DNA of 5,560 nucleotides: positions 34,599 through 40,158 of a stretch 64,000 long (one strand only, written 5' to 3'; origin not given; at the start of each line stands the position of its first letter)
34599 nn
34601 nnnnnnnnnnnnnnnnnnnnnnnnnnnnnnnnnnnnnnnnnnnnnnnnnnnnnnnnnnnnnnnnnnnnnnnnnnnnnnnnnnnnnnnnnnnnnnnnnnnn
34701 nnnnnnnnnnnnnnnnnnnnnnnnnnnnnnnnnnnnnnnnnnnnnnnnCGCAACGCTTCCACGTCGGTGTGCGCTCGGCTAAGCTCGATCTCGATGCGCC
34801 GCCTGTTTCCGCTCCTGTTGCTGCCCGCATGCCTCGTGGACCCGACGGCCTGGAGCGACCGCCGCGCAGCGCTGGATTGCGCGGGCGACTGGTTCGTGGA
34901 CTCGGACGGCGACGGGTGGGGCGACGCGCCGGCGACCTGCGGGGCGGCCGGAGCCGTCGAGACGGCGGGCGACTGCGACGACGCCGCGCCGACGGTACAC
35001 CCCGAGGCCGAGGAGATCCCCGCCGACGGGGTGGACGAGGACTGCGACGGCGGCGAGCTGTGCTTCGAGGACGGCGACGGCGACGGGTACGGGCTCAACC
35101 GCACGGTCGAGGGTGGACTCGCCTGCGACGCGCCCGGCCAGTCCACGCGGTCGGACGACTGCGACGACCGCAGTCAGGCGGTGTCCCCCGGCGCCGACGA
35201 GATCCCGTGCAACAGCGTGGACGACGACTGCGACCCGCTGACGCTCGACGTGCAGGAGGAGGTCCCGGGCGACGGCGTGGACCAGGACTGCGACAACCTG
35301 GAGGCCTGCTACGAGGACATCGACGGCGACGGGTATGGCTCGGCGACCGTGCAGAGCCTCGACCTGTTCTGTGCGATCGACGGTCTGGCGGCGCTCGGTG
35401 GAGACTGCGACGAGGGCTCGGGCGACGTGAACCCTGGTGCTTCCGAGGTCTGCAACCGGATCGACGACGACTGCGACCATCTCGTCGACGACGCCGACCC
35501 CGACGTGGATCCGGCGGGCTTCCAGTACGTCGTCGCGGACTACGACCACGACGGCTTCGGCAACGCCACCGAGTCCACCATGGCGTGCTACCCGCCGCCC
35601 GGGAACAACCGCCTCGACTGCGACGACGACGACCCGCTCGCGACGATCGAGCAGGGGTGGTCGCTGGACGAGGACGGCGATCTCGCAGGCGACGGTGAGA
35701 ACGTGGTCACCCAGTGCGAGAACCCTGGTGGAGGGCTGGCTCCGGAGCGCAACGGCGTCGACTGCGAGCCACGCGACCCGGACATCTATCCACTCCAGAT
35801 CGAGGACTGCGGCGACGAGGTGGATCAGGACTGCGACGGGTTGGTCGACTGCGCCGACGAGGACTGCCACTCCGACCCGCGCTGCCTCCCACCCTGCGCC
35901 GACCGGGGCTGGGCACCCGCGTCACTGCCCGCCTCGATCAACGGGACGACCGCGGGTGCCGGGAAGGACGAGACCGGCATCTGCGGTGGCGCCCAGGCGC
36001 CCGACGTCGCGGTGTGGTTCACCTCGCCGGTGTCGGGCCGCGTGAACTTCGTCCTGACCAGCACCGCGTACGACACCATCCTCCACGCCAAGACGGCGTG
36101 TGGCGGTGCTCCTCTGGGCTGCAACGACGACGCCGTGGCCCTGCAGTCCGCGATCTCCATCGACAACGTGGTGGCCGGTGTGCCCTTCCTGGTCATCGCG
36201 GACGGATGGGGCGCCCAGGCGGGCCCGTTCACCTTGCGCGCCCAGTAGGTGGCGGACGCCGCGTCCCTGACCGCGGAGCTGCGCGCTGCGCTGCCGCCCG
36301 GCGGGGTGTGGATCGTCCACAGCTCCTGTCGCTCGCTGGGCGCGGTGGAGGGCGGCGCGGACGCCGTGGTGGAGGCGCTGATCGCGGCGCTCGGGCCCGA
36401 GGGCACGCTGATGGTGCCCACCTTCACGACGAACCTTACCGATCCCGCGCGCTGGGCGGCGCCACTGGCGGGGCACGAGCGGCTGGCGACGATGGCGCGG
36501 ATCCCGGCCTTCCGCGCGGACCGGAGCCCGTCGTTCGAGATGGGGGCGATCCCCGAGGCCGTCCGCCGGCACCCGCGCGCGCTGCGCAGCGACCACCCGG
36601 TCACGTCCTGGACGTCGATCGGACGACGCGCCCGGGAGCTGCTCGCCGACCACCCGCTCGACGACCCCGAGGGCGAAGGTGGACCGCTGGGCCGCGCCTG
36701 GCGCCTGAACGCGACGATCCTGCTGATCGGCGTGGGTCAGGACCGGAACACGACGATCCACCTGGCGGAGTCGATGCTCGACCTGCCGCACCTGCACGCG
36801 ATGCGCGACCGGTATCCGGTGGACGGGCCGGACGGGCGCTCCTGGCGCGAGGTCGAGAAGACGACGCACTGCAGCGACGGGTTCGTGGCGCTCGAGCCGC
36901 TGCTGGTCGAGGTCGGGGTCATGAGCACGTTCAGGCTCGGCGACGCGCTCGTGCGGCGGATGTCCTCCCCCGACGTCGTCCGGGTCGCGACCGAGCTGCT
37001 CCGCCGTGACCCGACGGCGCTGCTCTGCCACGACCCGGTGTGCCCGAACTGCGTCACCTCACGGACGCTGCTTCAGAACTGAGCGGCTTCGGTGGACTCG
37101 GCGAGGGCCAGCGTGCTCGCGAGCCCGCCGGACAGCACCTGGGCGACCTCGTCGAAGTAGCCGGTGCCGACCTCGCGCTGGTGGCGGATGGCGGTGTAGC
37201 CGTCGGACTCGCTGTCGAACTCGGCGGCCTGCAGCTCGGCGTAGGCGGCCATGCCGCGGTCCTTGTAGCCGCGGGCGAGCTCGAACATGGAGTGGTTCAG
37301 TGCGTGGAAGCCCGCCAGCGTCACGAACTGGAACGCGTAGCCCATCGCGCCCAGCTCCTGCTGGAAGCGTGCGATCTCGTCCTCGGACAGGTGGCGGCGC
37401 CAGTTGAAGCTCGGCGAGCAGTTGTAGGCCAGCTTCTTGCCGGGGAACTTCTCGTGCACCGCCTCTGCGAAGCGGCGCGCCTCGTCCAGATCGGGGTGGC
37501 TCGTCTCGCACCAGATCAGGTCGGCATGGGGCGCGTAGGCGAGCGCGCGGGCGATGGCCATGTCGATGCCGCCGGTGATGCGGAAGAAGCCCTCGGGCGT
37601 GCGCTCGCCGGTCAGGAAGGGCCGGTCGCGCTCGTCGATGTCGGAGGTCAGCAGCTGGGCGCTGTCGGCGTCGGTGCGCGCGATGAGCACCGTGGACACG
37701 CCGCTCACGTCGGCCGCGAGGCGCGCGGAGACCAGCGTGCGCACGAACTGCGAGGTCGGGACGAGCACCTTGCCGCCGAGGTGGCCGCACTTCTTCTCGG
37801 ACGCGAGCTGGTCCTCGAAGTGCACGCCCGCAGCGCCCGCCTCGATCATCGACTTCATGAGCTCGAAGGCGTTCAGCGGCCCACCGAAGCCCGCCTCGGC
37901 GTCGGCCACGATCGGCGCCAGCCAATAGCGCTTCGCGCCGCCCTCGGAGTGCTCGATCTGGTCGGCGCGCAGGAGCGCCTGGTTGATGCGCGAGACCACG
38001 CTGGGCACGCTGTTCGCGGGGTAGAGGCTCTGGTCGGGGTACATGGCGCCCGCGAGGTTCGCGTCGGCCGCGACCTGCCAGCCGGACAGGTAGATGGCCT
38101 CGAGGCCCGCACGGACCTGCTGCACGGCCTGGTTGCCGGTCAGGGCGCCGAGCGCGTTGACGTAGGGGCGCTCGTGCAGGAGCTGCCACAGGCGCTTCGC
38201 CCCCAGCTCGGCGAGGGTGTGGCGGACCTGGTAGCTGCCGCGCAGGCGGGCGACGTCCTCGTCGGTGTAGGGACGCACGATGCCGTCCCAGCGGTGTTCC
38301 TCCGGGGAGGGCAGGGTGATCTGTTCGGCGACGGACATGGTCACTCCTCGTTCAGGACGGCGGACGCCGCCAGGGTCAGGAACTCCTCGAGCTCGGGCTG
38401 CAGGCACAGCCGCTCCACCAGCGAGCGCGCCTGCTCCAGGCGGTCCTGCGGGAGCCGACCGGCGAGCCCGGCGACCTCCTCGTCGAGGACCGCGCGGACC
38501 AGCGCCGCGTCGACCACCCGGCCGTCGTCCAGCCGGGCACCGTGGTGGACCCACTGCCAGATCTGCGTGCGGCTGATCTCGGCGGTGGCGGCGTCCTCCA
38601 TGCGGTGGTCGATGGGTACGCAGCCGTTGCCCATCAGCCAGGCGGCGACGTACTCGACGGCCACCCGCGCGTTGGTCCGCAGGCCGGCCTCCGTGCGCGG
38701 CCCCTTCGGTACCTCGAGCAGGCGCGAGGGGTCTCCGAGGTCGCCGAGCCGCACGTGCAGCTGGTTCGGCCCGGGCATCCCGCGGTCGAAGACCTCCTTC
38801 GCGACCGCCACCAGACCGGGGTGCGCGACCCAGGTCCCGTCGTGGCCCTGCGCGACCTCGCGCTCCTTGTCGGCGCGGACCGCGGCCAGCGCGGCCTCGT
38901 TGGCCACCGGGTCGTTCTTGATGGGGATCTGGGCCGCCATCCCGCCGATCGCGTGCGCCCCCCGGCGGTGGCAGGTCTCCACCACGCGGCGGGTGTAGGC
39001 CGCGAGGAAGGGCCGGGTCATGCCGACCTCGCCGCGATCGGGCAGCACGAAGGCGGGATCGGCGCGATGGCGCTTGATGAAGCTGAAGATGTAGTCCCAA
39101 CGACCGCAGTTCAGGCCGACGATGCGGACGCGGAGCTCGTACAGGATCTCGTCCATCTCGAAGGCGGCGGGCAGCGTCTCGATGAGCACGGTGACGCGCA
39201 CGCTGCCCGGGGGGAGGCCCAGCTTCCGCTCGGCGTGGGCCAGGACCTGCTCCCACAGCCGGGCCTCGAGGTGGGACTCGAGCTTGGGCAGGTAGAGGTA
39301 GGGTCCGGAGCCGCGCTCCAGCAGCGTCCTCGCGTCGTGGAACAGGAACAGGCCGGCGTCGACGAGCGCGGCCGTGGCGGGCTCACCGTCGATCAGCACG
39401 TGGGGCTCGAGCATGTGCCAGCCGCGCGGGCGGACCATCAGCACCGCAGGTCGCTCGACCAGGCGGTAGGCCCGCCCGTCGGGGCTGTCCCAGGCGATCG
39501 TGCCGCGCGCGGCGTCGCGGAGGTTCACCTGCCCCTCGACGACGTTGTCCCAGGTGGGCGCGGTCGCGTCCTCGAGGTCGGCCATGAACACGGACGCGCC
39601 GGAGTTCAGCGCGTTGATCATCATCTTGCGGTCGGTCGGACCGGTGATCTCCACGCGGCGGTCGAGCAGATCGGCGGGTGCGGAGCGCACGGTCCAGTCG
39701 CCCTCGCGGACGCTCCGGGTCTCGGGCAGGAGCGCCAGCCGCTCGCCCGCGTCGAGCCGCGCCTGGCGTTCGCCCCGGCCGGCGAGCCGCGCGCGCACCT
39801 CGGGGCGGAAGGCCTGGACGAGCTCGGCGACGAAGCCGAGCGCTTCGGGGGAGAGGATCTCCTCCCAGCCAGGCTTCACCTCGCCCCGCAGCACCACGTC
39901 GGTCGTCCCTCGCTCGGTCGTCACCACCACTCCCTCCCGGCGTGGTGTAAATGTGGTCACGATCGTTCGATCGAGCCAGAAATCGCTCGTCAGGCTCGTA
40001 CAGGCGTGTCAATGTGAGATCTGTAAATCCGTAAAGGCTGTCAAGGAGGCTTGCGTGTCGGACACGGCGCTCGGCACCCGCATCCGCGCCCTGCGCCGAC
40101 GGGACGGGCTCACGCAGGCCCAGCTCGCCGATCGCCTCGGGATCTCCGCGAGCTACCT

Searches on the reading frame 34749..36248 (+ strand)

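Call 11: search_protein_families(library=pfam, proteins=[window:34749-36248:+], max_evalue=0.001)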
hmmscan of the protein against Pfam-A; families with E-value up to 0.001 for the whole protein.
window:34749-36248:+ (499 aa): 1 family
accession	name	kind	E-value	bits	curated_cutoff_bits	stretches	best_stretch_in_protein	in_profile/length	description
PF11617.13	Cu-binding_MopE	-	9.9e-25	86.9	27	4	75-102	1-27/30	Putative metal-binding motif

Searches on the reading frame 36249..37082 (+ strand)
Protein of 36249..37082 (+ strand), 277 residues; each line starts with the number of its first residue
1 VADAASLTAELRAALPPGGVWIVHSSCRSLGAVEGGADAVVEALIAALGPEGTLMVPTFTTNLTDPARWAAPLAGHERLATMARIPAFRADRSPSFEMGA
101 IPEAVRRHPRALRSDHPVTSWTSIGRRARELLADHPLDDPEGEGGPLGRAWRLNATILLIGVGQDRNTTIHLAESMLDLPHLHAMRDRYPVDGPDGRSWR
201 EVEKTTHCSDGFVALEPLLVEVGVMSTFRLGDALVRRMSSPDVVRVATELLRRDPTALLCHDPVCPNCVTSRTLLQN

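Call 11: search_protein_families(library=pfam, proteins=[window:36249-37082:+], max_evalue=0.001)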
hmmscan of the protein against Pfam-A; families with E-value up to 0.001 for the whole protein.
window:36249-37082:+ (277 aa): 1 family
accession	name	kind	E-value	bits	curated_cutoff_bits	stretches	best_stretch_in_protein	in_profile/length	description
PF02522.19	Antibiotic_NAT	-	1.1e-65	222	25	1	22-251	1-231/232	Aminoglycoside 3-N-acetyltransferase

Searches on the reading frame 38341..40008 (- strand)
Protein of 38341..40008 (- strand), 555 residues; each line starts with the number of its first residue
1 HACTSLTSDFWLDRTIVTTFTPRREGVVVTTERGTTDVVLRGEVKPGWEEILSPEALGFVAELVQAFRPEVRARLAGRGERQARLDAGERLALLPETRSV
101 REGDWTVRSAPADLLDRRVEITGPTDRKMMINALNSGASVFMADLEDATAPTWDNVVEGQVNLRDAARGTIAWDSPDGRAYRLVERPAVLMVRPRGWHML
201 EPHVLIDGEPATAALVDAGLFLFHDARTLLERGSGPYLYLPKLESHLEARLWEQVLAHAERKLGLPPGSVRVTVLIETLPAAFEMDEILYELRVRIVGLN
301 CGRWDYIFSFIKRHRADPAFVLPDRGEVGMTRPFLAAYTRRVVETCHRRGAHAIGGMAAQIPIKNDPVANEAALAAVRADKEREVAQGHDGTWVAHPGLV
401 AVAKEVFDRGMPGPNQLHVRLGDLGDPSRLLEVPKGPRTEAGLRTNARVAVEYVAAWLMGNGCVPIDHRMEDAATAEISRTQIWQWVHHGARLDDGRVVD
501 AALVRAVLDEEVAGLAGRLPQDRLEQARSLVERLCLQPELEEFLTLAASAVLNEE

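Call 11: search_protein_families(library=pfam, proteins=[window:38341-40008:-], max_evalue=0.001)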
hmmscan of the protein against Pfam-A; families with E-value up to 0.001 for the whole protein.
window:38341-40008:- (555 aa): 4 families
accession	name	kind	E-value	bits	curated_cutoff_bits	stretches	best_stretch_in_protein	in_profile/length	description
PF01274.28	MS_TIM-barrel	-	5.9e-101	337.1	26.4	1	189-419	1-232/248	Malate synthase, TIM barrel domain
PF20659.2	MS_C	-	9.9e-35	120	23.1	1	438-548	2-114/118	Malate synthase, C-terminal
PF20656.2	MS_N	-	6.4e-15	54.9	23.5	1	39-98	4-63/64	Malate synthase, N-terminal domain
PF03328.21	HpcH_HpaI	-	1.9e-05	24.5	25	1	238-361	88-195/221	HpcH/HpaI aldolase/citrate lyase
